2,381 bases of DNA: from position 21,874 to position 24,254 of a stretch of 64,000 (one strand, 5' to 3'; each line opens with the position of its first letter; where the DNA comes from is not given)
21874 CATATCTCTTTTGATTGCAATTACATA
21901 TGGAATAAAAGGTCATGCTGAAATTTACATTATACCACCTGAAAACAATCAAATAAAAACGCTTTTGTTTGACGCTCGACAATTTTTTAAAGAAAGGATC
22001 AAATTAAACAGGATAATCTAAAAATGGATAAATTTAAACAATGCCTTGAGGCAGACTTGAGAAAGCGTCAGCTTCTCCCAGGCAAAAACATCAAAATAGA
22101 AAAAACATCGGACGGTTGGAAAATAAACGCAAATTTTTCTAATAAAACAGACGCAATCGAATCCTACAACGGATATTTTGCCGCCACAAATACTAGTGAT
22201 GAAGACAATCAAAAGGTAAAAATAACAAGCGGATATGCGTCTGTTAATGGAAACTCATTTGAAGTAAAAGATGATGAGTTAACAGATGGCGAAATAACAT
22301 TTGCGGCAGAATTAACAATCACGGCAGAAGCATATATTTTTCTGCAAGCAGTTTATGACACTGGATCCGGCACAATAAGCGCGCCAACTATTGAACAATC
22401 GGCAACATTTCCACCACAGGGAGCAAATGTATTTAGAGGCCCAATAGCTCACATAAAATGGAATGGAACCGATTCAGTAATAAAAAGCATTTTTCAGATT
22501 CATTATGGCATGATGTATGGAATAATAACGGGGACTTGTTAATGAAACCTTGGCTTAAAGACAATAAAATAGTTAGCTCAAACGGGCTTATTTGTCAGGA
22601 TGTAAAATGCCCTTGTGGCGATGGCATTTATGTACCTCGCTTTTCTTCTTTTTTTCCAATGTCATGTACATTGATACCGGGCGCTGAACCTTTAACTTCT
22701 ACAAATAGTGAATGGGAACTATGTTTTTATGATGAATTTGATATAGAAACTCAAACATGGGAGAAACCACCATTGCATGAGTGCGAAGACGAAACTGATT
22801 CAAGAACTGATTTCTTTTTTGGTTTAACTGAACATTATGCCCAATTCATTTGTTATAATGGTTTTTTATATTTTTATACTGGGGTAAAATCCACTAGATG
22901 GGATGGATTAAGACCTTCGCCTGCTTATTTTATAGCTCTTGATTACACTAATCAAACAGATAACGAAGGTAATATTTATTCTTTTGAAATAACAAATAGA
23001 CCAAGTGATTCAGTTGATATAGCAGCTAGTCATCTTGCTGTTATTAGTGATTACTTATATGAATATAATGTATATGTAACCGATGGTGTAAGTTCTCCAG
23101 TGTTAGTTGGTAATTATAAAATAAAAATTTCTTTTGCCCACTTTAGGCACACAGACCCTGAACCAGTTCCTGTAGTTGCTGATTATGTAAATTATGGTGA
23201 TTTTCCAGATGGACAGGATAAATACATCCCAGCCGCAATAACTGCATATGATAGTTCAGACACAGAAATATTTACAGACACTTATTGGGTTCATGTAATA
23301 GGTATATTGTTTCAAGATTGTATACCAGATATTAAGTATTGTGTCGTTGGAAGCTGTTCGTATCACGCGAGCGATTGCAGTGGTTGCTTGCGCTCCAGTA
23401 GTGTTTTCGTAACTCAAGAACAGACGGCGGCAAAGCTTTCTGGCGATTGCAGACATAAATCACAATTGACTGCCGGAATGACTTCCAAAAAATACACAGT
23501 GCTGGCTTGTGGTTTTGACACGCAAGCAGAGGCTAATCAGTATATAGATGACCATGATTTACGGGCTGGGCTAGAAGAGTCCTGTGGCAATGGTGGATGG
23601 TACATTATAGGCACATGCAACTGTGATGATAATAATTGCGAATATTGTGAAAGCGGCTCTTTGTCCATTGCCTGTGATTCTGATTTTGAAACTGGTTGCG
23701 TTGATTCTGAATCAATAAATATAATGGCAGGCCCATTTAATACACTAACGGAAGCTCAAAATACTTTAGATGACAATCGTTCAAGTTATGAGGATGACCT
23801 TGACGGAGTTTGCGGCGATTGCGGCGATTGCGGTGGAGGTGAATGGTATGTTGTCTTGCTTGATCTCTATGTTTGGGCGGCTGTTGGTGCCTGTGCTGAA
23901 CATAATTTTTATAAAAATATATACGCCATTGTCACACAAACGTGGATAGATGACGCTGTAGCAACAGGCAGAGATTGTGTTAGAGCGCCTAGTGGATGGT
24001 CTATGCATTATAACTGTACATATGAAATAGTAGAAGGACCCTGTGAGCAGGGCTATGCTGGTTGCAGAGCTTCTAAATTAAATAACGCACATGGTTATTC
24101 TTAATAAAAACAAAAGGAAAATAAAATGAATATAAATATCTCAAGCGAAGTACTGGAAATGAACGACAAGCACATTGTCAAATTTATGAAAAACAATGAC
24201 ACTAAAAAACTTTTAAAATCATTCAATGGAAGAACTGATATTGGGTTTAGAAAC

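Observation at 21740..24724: AT-rich three-gene orphan island bounded by a MITE-like repeat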

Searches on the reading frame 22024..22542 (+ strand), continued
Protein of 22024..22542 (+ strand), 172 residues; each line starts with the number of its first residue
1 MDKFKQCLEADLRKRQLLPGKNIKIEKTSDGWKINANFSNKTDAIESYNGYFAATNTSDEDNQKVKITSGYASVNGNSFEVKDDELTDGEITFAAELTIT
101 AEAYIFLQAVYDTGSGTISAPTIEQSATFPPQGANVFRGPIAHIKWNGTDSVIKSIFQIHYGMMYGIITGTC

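Call 88: search_protein_families(library=pfam, alignment_id=A5, max_evalue=0.1)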
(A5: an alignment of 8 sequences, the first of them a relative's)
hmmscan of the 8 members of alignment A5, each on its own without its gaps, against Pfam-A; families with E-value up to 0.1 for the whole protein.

A. member 1, P0002 (520 aa): 1 family
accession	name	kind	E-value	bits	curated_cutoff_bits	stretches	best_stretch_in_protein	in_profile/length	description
PF18799.6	LPD5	-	0.052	14.3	27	0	315-339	77-101/144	Large polyvalent protein-associated domain 5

B. families by the number of members that match (of 8 scanned): 2 families
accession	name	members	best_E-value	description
PF18799.6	LPD5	6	4.7e-06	Large polyvalent protein-associated domain 5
PF11534.13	HTHP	1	0.071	Hexameric tyrosine-coordinated heme protein (HTHP)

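Call 89: search_protein_families(library=pfam, proteins=[P0008, P0018, P0019, P0020, P0021, P0022, P0023, L021:10001-11725:+, L011:1709-3967:+, L014:1-1560:+], max_evalue=0.1)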
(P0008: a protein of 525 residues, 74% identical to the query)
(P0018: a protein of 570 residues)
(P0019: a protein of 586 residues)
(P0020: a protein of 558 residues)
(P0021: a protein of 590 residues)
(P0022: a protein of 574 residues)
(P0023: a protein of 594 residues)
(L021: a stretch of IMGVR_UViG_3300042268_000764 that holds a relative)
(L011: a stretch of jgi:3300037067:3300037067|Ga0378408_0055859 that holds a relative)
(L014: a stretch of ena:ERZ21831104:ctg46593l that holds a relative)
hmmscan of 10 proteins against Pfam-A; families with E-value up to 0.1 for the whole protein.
P0008 (525 aa): 2 families
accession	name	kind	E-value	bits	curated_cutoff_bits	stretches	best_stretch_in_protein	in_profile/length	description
PF11534.13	HTHP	-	0.071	13.9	25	0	286-334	22-70/72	Hexameric tyrosine-coordinated heme protein (HTHP)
PF18799.6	LPD5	-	0.076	13.7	27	0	315-346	77-106/144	Large polyvalent protein-associated domain 5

P0018 (570 aa): 0 families

P0019 (586 aa): 1 family
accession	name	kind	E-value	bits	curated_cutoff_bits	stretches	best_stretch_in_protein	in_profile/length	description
PF18799.6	LPD5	-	0.00099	19.8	27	0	316-348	78-110/144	Large polyvalent protein-associated domain 5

P0020 (558 aa): 1 family
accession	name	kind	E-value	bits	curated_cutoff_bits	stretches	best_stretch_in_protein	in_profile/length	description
PF18799.6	LPD5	-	0.0019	18.9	27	0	322-350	80-108/144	Large polyvalent protein-associated domain 5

P0021 (590 aa): 1 family
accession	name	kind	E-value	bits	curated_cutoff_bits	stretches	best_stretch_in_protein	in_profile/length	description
PF18799.6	LPD5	-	4.7e-06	27.4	27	1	301-339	71-109/144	Large polyvalent protein-associated domain 5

P0022 (574 aa): 0 families

P0023 (594 aa): 1 family
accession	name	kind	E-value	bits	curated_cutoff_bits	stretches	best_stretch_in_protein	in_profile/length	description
PF18799.6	LPD5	-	0.032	15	27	0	330-361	79-110/144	Large polyvalent protein-associated domain 5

L021:10001-11725:+ (574 aa): 0 families

L011:1709-3967:+ (752 aa): 0 families

L014:1-1560:+ (519 aa): 1 family
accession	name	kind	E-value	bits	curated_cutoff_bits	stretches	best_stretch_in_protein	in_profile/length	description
PF18799.6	LPD5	-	0.02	15.6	27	0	367-400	77-110/144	Large polyvalent protein-associated domain 5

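Call 92: search_protein_families(library=phrogs, proteins=[L007:18648-19739:+, L007:1032-1331:+, L007:1324-1737:+, L007:1734-2153:+, L007:2719-3099:+, L007:3099-3440:+, L021:18978-19874:+, L021:20275-21063:+, L021:16599-17183:+, L021:2594-3052:+], max_evalue=0.001)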
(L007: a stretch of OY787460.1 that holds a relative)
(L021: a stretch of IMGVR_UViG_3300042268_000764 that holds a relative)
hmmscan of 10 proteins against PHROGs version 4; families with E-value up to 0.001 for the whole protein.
L007:18648-19739:+ (363 aa): 2 families
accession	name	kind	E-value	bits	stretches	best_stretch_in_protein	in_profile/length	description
phrog_10724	-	unknown function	1.3e-15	58.5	1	6-78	11-83/253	-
phrog_9285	-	unknown function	2.2e-13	50.9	1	5-74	30-99/466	-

L007:1032-1331:+ (99 aa): 0 families

L007:1324-1737:+ (137 aa): 1 family
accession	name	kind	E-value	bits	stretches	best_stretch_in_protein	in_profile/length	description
phrog_5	-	connector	1.5e-06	29.2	1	20-136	101-206/239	tail completion or Neck1 protein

L007:1734-2153:+ (139 aa): 0 families

L007:2719-3099:+ (126 aa): 0 families

L007:3099-3440:+ (113 aa): 0 families

L021:18978-19874:+ (298 aa): 2 families
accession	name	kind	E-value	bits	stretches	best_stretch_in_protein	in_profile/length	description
phrog_2443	-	other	2.1e-76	259.2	1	4-296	152-422/801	amidoligase enzyme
phrog_7469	-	other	5.5e-08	33.6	1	49-230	33-206/357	amidoligase enzyme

L021:20275-21063:+ (262 aa): 4 families
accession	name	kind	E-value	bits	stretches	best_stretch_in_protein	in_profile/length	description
phrog_4736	-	other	3.4e-17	64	1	5-142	2-130/498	L-glutamine-D-fructose-6-phosphate aminotransferase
phrog_14519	-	moron, auxiliary metabolic gene and host takeover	7.7e-14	52.6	1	1-153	1-145/295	glutamine amidotransferase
phrog_13807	-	unknown function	2.4e-13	50.3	1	22-203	13-192/609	-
phrog_18128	-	other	9e-11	42.3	1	5-142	2-129/437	aminotransferase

L021:16599-17183:+ (194 aa): 0 families

L021:2594-3052:+ (152 aa): 4 families
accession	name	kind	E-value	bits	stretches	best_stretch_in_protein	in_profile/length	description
phrog_1407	-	tail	8.9e-14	52.6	1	14-137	24-155/258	major tail protein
phrog_41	-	tail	8.9e-06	26.5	1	34-137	36-142/245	major tail protein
phrog_10528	-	tail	0.00029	21.9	1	18-102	7-91/142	major tail protein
phrog_4574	-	tail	0.00043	21.2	1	41-88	29-75/147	major tail protein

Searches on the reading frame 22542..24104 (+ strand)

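Call 4: search_protein_families(library=pfam, proteins=[window:22542-24104:+], max_evalue=1)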
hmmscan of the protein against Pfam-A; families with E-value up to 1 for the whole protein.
window:22542-24104:+ (520 aa): 1 family
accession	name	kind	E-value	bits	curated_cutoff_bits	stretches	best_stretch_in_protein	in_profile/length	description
PF18799.6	LPD5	-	0.052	14.3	27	0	315-339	77-101/144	Large polyvalent protein-associated domain 5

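Call 5: search_protein_families(library=phrogs, proteins=[window:22542-24104:+], max_evalue=1)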
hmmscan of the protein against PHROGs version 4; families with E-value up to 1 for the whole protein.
window:22542-24104:+ (520 aa): 0 families

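Call 6: search_protein_families(library=padloc, proteins=[window:22542-24104:+], max_evalue=1)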
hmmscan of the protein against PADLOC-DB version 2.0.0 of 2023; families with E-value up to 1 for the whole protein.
window:22542-24104:+ (520 aa): 0 families

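Call 17: search_protein_families(library=phrogs, proteins=[L005:2-823:+, L005:833-1657:+, L005:1661-2605:+, L004:2433-4697:+, L004:4682-6211:+, L004:6222-6674:+, L004:6708-7217:+, L004:7214-7447:+, L004:7725-9092:+], max_evalue=0.1)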
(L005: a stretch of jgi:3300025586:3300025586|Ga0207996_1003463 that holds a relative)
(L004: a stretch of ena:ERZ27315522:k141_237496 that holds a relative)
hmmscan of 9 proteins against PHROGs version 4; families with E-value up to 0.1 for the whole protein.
L005:2-823:+ (273 aa): 4 families
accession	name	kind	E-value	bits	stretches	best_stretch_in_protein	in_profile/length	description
phrog_1272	-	tail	0.0012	17.6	1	13-128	761-874/1606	tail length tape measure protein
phrog_14279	-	unknown function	0.0013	19.4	1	111-192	20-101/207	-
phrog_4200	-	tail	0.0019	17.8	1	20-102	254-363/732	tail length tape measure protein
phrog_3321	-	other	0.024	15.8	1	114-186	42-113/132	rhodanese-related sulfurtransferase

L005:833-1657:+ (274 aa): 0 families

L005:1661-2605:+ (314 aa): 0 families

L004:2433-4697:+ (754 aa): 7 families
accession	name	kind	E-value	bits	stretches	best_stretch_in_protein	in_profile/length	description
phrog_5207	-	unknown function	7e-22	78.6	1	186-300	379-491/689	-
phrog_23595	-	tail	2.3e-15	57.5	1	169-282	240-350/440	minor tail protein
phrog_26941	-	tail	1.9e-14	54.3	1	197-303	292-397/603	tail protein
phrog_2824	-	head and packaging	1.9e-13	50.3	1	197-283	790-881/1151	virion structural protein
phrog_13892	-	tail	1.6e-07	31.8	1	145-292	422-587/676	minor tail protein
phrog_8780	-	tail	4.5e-07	29.4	1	193-448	338-575/755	minor tail protein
phrog_38190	-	unknown function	1.6e-05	25.5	1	401-472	227-297/351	-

L004:4682-6211:+ (509 aa): 1 family
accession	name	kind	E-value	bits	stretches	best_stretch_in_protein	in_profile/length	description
phrog_31512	-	unknown function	2.6e-05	25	0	291-338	196-244/247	-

L004:6222-6674:+ (150 aa): 0 families

L004:6708-7217:+ (169 aa): 2 families
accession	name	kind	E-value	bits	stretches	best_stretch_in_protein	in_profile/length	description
phrog_1158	-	tail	2.4e-23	83.8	1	33-145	18-136/205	tail assembly chaperone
phrog_6098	-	unknown function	2e-05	25.9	1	91-144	23-75/78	-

L004:7214-7447:+ (77 aa): 0 families

L004:7725-9092:+ (455 aa): 0 families

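Call 18: search_protein_families(library=pfam, proteins=[L005:2-823:+, L005:833-1657:+, L005:1661-2605:+, L004:2433-4697:+, L004:4682-6211:+, L004:6222-6674:+, L004:6708-7217:+, L004:7214-7447:+, L004:7725-9092:+], max_evalue=0.1)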
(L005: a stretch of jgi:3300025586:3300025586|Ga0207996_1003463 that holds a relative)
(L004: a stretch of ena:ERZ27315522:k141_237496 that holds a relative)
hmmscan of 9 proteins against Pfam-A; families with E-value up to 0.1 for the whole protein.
L005:2-823:+ (273 aa): 2 families
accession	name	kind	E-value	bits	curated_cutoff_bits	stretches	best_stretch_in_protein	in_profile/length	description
PF12186.13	AcylCoA_dehyd_C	-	0.057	14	27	0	161-192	17-48/111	Acyl-CoA dehydrogenase C terminal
PF12795.12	MscS_porin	-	0.077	13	34.4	0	158-220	32-98/238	Mechanosensitive ion channel porin domain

L005:833-1657:+ (274 aa): 0 families

L005:1661-2605:+ (314 aa): 2 families
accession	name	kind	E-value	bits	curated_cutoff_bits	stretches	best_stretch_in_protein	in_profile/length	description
PF10988.14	DUF2807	-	0.0071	16.5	24.2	0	194-244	18-65/181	Putative auto-transporter adhesin, head GIN domain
PF00241.25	Cofilin_ADF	-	0.04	14.1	22.4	0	201-261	8-70/125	Cofilin/tropomyosin-type actin-binding protein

L004:2433-4697:+ (754 aa): 0 families

L004:4682-6211:+ (509 aa): 0 families

L004:6222-6674:+ (150 aa): 0 families

L004:6708-7217:+ (169 aa): 1 family
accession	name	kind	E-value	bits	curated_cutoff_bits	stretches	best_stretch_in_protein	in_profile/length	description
PF07087.16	DUF1353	-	4.7e-15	55.4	22.5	1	43-132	5-91/91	Protein of unknown function (DUF1353)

L004:7214-7447:+ (77 aa): 1 family
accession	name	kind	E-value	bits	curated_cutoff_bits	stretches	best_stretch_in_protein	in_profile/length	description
PF16475.10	DUF5052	-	0.041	13.9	29.4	1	8-54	3-49/199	Domain of unknown function (DUF5052)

L004:7725-9092:+ (455 aa): 1 family
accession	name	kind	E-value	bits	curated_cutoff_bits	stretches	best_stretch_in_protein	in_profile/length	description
PF22637.2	CBM_4_9_1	-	0.0064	17.2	27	1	353-452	51-148/148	BppA domain 1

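Call 25: search_protein_families(library=phrogs, proteins=[L007:16-747:+, L007:2218-2700:+, L007:3433-6306:+, L007:6303-7790:+, L007:7783-8316:+, L007:8301-9992:+, L007:10409-13282:+, L007:13299-13772:+, L007:14010-14780:+, L007:14770-15735:+], max_evalue=0.01)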
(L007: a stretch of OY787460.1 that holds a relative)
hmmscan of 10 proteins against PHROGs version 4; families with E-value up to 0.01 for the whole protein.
L007:16-747:+ (243 aa): 1 family
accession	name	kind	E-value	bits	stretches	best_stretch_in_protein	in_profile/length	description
phrog_16681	-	unknown function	3.6e-08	34.7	1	95-238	64-197/201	-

L007:2218-2700:+ (160 aa): 3 families
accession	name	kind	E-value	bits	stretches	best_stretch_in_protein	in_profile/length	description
phrog_1280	-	other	4.1e-17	63.6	1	6-151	5-157/248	Ig domain containing protein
phrog_2175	-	other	6.9e-17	62.8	1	5-148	3-171/188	protein with Ig domain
phrog_885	-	tail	3.2e-06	27.4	1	18-72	36-91/338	major tail protein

L007:3433-6306:+ (957 aa): 7 families
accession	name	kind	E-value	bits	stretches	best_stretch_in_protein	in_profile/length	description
phrog_991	-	tail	4.1e-26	91.9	1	78-692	320-760/1966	tail length tape measure protein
phrog_23013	-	tail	1.1e-22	80.6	1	81-435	158-513/1379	tail length tape measure protein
phrog_1272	-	tail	1.8e-21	76.7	1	34-428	242-633/1606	tail length tape measure protein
phrog_1533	-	tail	6.7e-20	71.3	1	41-663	234-780/1688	tail length tape measure protein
phrog_14441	-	tail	1.2e-12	49.2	1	39-207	57-226/241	tail length tape measure protein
phrog_28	-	tail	1.9e-09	37.7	1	35-923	255-971/1228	tail length tape measure protein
phrog_28775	-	tail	2e-08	33.6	1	58-339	56-340/1303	tail length tape measure protein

L007:6303-7790:+ (495 aa): 0 families

L007:7783-8316:+ (177 aa): 0 families

L007:8301-9992:+ (563 aa): 0 families

L007:10409-13282:+ (957 aa): 8 families
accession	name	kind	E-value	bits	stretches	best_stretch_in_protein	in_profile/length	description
phrog_38707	-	unknown function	3.7e-28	99.6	1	212-387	385-563/675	-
phrog_33012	-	unknown function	1.3e-23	83.5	2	478-555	10-87/1364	-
phrog_15439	-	other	5.9e-20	73.3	1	269-340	36-107/290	peptidase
phrog_13892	-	tail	4.2e-08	33.6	1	253-435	438-623/676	minor tail protein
phrog_2952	-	tail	2e-07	31.4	1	268-336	205-271/488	minor tail protein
phrog_1446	-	tail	4.8e-05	23.9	1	272-336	77-140/251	minor tail protein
phrog_14839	-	unknown function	0.00075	20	1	300-345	42-87/227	-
phrog_25620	-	tail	0.00093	19.6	0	362-389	254-281/348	tail collar fiber protein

L007:13299-13772:+ (157 aa): 0 families

L007:14010-14780:+ (256 aa): 1 family
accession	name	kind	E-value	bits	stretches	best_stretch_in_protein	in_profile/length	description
phrog_944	-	moron, auxiliary metabolic gene and host takeover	0.0038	17.9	1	121-234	120-210/235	membrane protein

L007:14770-15735:+ (321 aa): 0 families

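Call 62: search_protein_families(library=phrogs, proteins=[L021:18-1523:+, L021:3105-3572:+, L021:4655-6973:+, L021:6970-7623:+, L021:7639-8457:+, L021:9136-9999:+, L021:11738-12358:+, L021:12369-13196:+, L021:13275-14444:+, L021:15447-16580:+], max_evalue=0.001)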
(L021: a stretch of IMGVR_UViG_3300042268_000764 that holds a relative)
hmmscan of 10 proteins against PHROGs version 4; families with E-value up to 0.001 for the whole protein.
L021:18-1523:+ (501 aa): 1 family
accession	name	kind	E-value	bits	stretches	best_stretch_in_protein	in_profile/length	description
phrog_1423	-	DNA, RNA and nucleotide metabolism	6e-94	317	1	5-443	115-469/1040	Reverse transcriptase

L021:3105-3572:+ (155 aa): 0 families

L021:4655-6973:+ (772 aa): 23 families
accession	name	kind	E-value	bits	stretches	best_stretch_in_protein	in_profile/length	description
phrog_1272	-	tail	5.6e-53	181.1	1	26-590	219-828/1606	tail length tape measure protein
phrog_1533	-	tail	7.6e-52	177.2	1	19-450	204-666/1688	tail length tape measure protein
phrog_991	-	tail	6.5e-51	174.2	1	25-656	256-920/1966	tail length tape measure protein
phrog_28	-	tail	7.2e-49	168.2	1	25-756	207-877/1228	tail length tape measure protein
phrog_4704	-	tail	2.2e-42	146.6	1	22-444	174-604/625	tail length tape measure protein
phrog_23013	-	tail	1.3e-35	123.5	1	23-449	93-522/1379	tail length tape measure protein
phrog_36688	-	tail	2.6e-27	95.8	1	30-415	38-436/1600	tail length tape measure protein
phrog_14441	-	tail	1.9e-21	77.9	1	23-229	38-241/241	tail length tape measure protein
phrog_9696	-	tail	7.6e-19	68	1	12-275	22-290/1415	tail length tape measure protein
phrog_167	-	tail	1.9e-17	63.4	1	26-440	250-711/1555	tail length tape measure protein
phrog_58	-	tail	3e-15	56.7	1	27-582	291-846/1544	tail length tape measure protein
phrog_5218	-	unknown function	2.5e-14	53.4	1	9-453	171-660/1599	-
phrog_28775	-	tail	1.4e-12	47.4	1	61-338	53-339/1303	tail length tape measure protein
phrog_37649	-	tail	3.1e-11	42.2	1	58-483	449-867/2006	tail length tape measure protein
phrog_1293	-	tail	5.7e-09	35.3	1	24-523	139-587/1424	tail length tape measure protein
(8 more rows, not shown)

L021:6970-7623:+ (217 aa): 0 families

L021:7639-8457:+ (272 aa): 0 families

L021:9136-9999:+ (287 aa): 0 families

L021:11738-12358:+ (206 aa): 0 families

L021:12369-13196:+ (275 aa): 0 families

L021:13275-14444:+ (389 aa): 13 families
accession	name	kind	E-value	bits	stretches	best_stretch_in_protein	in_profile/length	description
phrog_27782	-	unknown function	5.1e-32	112.3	1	97-229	150-283/644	-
phrog_2647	-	head and packaging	1e-30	108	1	89-250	89-258/336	head decoration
phrog_30390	-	unknown function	2.2e-24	86.9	2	131-249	547-674/766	-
phrog_11518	-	tail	3.9e-23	82.6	1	106-351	159-368/812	tail fiber protein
phrog_24595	-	head and packaging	8.6e-21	75.7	1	84-238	18-187/325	virion structural protein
phrog_2824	-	head and packaging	3.1e-19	69.5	1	107-259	926-1078/1151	virion structural protein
phrog_14570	-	unknown function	2.2e-15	57.3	1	98-215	149-271/540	-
phrog_16867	-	unknown function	4.1e-14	53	1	111-226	72-187/631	-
phrog_17264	-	unknown function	2.5e-12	47.8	1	122-214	6-90/147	-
phrog_16122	-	head and packaging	3.4e-06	27.3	0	88-261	179-333/526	virion structural protein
phrog_14824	-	unknown function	8.1e-06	25.3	1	113-174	18-83/719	-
phrog_29292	-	unknown function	0.0002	20.7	1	68-107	706-745/880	-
phrog_10294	-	unknown function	0.00039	20.3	1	69-108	392-431/521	-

L021:15447-16580:+ (377 aa): 1 family
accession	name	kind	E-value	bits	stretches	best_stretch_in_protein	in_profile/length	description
phrog_13336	-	unknown function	7.3e-05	23.2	1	30-150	3-98/339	-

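Call 87: search_protein_families(library=ncbifam, proteins=[P0001, P0002, P0003, L004:2433-4697:+, L007:6303-7790:+, L007:10409-13282:+, L005:833-1657:+], max_evalue=0.01)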
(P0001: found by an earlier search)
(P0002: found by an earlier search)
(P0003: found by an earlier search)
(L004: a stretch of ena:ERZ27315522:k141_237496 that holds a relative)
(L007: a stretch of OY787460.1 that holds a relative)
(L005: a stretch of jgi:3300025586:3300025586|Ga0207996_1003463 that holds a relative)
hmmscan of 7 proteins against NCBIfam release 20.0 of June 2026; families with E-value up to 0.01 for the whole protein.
P0001 (172 aa): 0 families

P0002 (520 aa): 0 families

P0003 (193 aa): 0 families

L004:2433-4697:+ (754 aa): 0 families

L007:6303-7790:+ (495 aa): 0 families

L007:10409-13282:+ (957 aa): 0 families

L005:833-1657:+ (274 aa): 0 families

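Call 89: search_protein_families(library=pfam, proteins=[P0008, P0018, P0019, P0020, P0021, P0022, P0023, L021:10001-11725:+, L011:1709-3967:+, L014:1-1560:+], max_evalue=0.1)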
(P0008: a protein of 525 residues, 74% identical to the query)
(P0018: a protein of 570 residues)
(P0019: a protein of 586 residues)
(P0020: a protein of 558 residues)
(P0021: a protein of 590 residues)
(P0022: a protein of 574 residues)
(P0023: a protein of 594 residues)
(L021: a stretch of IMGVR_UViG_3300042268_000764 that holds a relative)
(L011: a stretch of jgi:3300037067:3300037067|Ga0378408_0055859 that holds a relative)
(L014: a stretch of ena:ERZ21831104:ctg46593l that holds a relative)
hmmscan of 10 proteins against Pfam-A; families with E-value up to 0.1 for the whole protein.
P0008 (525 aa): 2 families
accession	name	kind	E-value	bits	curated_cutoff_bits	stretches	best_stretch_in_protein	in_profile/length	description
PF11534.13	HTHP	-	0.071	13.9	25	0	286-334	22-70/72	Hexameric tyrosine-coordinated heme protein (HTHP)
PF18799.6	LPD5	-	0.076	13.7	27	0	315-346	77-106/144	Large polyvalent protein-associated domain 5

P0018 (570 aa): 0 families

P0019 (586 aa): 1 family
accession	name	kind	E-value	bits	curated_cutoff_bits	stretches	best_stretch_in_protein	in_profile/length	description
PF18799.6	LPD5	-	0.00099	19.8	27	0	316-348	78-110/144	Large polyvalent protein-associated domain 5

P0020 (558 aa): 1 family
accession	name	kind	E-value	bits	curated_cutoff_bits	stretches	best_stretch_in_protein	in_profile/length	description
PF18799.6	LPD5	-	0.0019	18.9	27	0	322-350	80-108/144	Large polyvalent protein-associated domain 5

P0021 (590 aa): 1 family
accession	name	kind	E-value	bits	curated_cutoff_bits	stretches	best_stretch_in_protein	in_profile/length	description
PF18799.6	LPD5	-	4.7e-06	27.4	27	1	301-339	71-109/144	Large polyvalent protein-associated domain 5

P0022 (574 aa): 0 families

P0023 (594 aa): 1 family
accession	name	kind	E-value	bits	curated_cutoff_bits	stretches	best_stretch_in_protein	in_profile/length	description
PF18799.6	LPD5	-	0.032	15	27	0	330-361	79-110/144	Large polyvalent protein-associated domain 5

L021:10001-11725:+ (574 aa): 0 families

L011:1709-3967:+ (752 aa): 0 families

L014:1-1560:+ (519 aa): 1 family
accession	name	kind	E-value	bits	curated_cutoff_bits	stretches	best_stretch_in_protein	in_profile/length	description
PF18799.6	LPD5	-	0.02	15.6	27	0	367-400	77-110/144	Large polyvalent protein-associated domain 5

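Call 92: search_protein_families(library=phrogs, proteins=[L007:18648-19739:+, L007:1032-1331:+, L007:1324-1737:+, L007:1734-2153:+, L007:2719-3099:+, L007:3099-3440:+, L021:18978-19874:+, L021:20275-21063:+, L021:16599-17183:+, L021:2594-3052:+], max_evalue=0.001)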
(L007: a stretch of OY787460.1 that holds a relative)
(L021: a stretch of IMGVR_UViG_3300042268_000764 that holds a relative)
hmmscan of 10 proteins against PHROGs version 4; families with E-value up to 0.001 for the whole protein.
L007:18648-19739:+ (363 aa): 2 families
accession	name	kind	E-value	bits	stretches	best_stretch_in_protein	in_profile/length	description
phrog_10724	-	unknown function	1.3e-15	58.5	1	6-78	11-83/253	-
phrog_9285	-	unknown function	2.2e-13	50.9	1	5-74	30-99/466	-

L007:1032-1331:+ (99 aa): 0 families

L007:1324-1737:+ (137 aa): 1 family
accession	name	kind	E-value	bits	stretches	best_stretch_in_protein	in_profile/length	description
phrog_5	-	connector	1.5e-06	29.2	1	20-136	101-206/239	tail completion or Neck1 protein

L007:1734-2153:+ (139 aa): 0 families

L007:2719-3099:+ (126 aa): 0 families

L007:3099-3440:+ (113 aa): 0 families

L021:18978-19874:+ (298 aa): 2 families
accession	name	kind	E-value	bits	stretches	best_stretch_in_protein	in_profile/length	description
phrog_2443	-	other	2.1e-76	259.2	1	4-296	152-422/801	amidoligase enzyme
phrog_7469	-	other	5.5e-08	33.6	1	49-230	33-206/357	amidoligase enzyme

L021:20275-21063:+ (262 aa): 4 families
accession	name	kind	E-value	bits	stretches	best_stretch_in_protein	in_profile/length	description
phrog_4736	-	other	3.4e-17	64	1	5-142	2-130/498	L-glutamine-D-fructose-6-phosphate aminotransferase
phrog_14519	-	moron, auxiliary metabolic gene and host takeover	7.7e-14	52.6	1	1-153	1-145/295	glutamine amidotransferase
phrog_13807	-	unknown function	2.4e-13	50.3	1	22-203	13-192/609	-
phrog_18128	-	other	9e-11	42.3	1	5-142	2-129/437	aminotransferase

L021:16599-17183:+ (194 aa): 0 families

L021:2594-3052:+ (152 aa): 4 families
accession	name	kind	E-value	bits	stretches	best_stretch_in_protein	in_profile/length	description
phrog_1407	-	tail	8.9e-14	52.6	1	14-137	24-155/258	major tail protein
phrog_41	-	tail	8.9e-06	26.5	1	34-137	36-142/245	major tail protein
phrog_10528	-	tail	0.00029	21.9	1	18-102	7-91/142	major tail protein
phrog_4574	-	tail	0.00043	21.2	1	41-88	29-75/147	major tail protein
